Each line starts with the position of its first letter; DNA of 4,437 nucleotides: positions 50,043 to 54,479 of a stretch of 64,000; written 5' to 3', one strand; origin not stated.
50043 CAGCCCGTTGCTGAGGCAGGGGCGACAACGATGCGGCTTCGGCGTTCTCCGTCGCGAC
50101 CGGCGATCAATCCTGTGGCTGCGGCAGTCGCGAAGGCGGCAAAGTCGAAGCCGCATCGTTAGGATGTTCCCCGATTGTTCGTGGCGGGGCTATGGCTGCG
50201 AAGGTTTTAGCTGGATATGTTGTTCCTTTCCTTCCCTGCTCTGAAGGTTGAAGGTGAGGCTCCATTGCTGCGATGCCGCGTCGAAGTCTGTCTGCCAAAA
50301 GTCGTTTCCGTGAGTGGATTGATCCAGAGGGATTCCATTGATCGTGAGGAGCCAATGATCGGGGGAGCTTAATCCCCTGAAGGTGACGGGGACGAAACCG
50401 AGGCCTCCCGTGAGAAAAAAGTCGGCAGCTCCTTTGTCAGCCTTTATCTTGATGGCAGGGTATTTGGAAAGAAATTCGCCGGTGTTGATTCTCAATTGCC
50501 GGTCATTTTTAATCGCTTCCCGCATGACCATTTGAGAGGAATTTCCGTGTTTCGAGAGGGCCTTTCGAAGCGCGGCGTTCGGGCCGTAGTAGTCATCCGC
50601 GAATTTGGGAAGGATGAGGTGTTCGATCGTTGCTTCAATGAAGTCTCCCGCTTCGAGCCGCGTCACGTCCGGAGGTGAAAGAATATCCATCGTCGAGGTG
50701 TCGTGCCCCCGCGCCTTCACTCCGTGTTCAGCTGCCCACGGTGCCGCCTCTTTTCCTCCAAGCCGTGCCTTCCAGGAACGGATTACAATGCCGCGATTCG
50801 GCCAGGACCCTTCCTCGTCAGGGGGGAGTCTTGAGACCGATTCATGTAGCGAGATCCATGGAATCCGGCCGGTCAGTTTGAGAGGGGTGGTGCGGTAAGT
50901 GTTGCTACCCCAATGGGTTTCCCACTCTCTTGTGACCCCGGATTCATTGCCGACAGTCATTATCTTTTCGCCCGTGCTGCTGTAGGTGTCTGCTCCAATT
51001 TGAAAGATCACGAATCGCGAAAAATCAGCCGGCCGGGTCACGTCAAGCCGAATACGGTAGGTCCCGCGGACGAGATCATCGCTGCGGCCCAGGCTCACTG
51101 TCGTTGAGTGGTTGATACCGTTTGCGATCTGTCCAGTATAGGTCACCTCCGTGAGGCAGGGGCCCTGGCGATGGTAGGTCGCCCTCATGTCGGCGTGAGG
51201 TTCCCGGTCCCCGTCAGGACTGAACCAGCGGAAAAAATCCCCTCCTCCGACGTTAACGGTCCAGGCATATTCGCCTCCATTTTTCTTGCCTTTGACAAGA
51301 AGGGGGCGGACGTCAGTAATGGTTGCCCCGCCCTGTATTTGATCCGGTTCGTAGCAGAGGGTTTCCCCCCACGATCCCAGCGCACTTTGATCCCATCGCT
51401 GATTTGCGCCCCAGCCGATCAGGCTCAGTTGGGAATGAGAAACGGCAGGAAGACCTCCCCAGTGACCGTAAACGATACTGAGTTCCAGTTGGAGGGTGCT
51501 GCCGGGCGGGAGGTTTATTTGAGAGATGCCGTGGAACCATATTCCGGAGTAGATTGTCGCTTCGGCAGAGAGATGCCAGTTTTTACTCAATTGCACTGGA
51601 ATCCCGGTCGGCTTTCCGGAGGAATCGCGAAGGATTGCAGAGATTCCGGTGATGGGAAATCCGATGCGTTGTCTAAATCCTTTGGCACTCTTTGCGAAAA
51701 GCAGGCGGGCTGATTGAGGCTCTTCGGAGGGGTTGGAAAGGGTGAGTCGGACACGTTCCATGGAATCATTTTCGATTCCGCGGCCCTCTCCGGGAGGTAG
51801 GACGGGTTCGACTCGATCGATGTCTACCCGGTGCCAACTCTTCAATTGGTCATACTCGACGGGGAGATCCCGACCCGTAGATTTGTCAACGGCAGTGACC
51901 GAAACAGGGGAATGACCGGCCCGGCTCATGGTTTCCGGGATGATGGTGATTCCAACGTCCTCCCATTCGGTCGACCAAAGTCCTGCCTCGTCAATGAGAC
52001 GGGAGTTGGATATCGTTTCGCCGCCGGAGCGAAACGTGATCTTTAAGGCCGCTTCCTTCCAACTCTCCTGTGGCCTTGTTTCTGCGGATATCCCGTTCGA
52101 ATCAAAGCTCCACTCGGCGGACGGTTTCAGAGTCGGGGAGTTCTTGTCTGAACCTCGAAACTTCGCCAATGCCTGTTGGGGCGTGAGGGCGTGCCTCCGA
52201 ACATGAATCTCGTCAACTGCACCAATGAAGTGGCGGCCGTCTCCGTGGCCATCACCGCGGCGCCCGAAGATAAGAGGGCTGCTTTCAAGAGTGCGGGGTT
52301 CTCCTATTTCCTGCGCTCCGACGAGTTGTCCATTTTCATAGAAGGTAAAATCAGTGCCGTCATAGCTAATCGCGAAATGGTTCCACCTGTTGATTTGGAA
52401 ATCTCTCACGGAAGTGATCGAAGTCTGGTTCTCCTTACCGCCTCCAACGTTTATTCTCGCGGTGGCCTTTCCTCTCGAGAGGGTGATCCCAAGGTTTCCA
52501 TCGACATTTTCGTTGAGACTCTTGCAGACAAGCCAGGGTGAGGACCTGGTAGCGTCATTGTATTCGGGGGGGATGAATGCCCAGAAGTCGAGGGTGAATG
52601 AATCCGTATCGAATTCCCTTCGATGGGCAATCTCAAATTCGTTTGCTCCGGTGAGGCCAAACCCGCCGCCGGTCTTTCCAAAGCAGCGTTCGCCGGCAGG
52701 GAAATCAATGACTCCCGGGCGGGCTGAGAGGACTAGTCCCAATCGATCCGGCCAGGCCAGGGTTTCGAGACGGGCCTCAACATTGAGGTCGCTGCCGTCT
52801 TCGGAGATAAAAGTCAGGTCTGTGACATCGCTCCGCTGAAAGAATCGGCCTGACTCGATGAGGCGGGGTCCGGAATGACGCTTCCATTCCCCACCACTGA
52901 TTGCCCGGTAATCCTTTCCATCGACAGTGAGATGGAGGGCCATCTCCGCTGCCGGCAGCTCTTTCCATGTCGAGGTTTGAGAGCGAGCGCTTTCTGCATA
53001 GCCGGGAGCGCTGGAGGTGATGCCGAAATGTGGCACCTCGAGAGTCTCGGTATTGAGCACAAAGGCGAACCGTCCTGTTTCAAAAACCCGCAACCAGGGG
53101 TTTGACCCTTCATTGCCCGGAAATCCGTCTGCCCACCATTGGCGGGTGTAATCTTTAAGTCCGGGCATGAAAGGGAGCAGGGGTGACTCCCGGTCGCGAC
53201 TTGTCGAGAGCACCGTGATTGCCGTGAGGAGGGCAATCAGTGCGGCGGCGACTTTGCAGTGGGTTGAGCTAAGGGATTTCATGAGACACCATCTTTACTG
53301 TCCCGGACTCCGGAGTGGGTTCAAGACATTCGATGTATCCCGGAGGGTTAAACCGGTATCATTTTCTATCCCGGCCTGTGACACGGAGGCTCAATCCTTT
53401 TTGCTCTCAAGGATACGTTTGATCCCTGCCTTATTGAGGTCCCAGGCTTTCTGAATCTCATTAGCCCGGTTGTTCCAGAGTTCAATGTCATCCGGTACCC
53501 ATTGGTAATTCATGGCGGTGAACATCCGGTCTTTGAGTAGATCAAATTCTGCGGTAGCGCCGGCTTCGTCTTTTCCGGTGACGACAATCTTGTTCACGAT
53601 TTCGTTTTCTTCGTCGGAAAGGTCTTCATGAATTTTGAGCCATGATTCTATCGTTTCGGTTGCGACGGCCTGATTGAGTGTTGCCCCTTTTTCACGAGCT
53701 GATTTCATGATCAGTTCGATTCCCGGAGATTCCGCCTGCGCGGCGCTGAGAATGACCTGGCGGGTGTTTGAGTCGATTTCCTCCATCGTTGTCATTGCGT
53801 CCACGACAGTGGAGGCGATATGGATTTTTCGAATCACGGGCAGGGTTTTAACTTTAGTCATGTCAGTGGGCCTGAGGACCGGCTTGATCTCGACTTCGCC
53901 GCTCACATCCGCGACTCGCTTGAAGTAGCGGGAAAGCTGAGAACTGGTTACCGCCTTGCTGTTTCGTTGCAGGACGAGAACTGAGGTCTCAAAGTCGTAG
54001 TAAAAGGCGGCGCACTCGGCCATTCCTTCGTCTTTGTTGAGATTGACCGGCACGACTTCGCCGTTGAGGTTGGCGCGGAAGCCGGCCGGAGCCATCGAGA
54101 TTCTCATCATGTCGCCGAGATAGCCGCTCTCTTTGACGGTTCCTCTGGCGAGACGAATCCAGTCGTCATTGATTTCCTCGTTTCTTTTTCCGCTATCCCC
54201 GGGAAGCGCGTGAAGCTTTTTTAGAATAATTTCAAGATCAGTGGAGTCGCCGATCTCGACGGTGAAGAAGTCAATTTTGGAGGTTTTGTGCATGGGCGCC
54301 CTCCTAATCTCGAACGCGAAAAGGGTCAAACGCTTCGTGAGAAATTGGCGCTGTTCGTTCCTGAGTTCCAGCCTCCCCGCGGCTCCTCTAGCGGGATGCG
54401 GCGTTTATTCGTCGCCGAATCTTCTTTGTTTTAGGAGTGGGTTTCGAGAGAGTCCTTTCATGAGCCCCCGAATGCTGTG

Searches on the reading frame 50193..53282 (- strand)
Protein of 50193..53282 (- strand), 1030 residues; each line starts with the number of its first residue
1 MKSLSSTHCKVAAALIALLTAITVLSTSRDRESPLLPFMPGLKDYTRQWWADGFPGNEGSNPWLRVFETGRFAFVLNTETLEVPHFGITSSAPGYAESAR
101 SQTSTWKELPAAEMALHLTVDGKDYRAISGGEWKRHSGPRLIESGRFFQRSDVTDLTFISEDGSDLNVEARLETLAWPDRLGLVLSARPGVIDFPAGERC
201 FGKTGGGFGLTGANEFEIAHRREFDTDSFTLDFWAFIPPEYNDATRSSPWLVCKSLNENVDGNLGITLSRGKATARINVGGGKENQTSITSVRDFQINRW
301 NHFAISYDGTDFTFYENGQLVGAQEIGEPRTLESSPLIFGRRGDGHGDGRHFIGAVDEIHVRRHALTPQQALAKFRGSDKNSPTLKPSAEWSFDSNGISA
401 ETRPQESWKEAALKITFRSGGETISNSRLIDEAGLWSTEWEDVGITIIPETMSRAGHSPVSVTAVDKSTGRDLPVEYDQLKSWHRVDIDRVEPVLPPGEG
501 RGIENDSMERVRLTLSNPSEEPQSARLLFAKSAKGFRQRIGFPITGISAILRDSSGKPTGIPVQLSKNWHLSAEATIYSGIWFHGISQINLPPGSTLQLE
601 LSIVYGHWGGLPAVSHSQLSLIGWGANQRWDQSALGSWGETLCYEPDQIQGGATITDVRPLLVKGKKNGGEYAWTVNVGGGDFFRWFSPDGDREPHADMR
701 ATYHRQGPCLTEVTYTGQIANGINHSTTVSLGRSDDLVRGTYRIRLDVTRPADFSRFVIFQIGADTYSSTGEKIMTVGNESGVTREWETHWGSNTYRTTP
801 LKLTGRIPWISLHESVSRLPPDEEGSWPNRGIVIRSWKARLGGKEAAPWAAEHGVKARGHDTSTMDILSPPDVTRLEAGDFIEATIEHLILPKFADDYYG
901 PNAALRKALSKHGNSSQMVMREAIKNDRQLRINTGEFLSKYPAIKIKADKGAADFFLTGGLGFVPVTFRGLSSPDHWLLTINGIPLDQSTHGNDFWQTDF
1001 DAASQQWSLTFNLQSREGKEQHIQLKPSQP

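Call 25: search_protein_families(library=pfam, proteins=[window:50193-53282:-], max_evalue=0.001)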
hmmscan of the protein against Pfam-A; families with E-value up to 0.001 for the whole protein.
window:50193-53282:- (1030 aa): 1 family
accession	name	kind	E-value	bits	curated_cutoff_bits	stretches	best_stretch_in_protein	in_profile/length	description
PF13385.13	Laminin_G_3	-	6.2e-19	69.1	27.6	1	214-370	5-149/151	Concanavalin A-like lectin/glucanases superfamily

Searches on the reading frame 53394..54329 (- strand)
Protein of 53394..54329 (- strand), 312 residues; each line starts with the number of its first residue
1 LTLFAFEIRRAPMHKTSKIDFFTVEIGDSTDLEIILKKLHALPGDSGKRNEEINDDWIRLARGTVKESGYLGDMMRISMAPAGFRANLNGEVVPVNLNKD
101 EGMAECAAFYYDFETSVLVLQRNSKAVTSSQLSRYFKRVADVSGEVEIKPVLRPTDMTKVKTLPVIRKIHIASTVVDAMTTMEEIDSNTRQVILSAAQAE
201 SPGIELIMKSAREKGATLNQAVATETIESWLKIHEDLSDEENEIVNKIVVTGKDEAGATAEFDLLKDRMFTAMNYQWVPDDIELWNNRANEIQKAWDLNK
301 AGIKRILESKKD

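Call 33: search_protein_families(library=pfam, proteins=[window:53394-54329:-], max_evalue=0.001)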
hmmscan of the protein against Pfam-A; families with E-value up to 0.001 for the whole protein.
window:53394-54329:- (312 aa): 1 family
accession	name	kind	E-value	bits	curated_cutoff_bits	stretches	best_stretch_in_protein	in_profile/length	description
PF20505.3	DUF6731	-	3.1e-22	79.9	27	1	31-296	30-287/295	Family of unknown function (DUF6731)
